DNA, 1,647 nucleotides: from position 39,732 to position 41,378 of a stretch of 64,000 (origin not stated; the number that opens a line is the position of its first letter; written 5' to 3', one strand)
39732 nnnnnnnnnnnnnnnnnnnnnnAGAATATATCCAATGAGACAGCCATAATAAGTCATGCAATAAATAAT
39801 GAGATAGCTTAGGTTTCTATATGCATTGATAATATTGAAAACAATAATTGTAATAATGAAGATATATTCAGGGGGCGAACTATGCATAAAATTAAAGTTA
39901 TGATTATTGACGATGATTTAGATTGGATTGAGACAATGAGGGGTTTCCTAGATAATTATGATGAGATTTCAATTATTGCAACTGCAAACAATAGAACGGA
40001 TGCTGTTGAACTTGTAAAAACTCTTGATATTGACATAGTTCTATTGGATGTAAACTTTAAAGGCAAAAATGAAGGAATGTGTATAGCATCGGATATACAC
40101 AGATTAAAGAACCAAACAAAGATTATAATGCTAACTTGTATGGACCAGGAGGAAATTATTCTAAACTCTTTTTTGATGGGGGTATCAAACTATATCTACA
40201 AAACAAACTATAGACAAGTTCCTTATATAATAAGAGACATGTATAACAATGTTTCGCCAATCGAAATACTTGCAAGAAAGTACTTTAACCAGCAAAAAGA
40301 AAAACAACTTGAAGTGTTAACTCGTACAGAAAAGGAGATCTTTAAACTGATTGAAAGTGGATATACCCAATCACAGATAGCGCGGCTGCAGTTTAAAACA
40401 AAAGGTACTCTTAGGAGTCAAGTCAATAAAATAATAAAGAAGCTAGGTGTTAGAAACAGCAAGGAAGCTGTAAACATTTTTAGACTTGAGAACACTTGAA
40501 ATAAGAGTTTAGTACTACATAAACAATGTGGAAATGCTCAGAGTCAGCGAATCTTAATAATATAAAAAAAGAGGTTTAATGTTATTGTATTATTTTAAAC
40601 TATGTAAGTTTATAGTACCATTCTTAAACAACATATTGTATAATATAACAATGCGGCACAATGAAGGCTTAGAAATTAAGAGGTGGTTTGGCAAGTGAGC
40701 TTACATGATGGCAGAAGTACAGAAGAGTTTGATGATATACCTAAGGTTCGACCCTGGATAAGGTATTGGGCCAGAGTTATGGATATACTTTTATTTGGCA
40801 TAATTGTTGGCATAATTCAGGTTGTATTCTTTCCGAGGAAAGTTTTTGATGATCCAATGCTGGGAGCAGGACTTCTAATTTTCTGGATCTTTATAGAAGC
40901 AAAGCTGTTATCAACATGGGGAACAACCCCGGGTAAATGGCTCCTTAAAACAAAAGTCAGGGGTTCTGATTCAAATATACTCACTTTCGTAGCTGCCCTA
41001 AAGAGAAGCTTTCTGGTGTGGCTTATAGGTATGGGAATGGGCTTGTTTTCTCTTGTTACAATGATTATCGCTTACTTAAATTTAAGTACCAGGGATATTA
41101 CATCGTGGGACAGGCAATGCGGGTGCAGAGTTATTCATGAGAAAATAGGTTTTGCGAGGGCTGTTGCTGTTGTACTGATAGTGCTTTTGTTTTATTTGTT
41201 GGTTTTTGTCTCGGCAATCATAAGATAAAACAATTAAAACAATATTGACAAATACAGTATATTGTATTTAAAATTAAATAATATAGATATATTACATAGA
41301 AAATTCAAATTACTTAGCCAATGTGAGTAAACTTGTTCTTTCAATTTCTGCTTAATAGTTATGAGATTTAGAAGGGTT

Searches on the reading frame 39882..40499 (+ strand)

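Call 7: search_protein_families(library=pfam, proteins=[window:39882-40499:+])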
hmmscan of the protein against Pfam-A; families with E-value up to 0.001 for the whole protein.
window:39882-40499:+ (205 aa): 2 families
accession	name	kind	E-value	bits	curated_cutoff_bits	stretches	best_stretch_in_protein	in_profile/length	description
PF00072.30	Response_reg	-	6.2e-16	59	30.2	1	6-108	1-100/111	Response regulator receiver domain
PF00196.25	GerE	-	1.9e-07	31.1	23.5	1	145-198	2-55/57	Bacterial regulatory proteins, luxR family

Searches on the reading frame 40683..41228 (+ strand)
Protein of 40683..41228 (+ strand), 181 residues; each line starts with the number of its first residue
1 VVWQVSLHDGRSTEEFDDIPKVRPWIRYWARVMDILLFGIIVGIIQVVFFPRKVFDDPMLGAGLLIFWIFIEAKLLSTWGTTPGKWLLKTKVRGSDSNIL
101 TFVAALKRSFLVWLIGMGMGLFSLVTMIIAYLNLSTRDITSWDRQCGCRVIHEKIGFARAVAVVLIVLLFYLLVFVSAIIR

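Call 7: search_protein_families(library=pfam, proteins=[window:40683-41228:+])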
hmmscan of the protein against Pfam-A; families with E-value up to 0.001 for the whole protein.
window:40683-41228:+ (181 aa): 1 family
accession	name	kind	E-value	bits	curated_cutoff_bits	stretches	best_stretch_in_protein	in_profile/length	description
PF06271.18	RDD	-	1.2e-17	64.9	24.1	1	24-143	4-133/137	RDD family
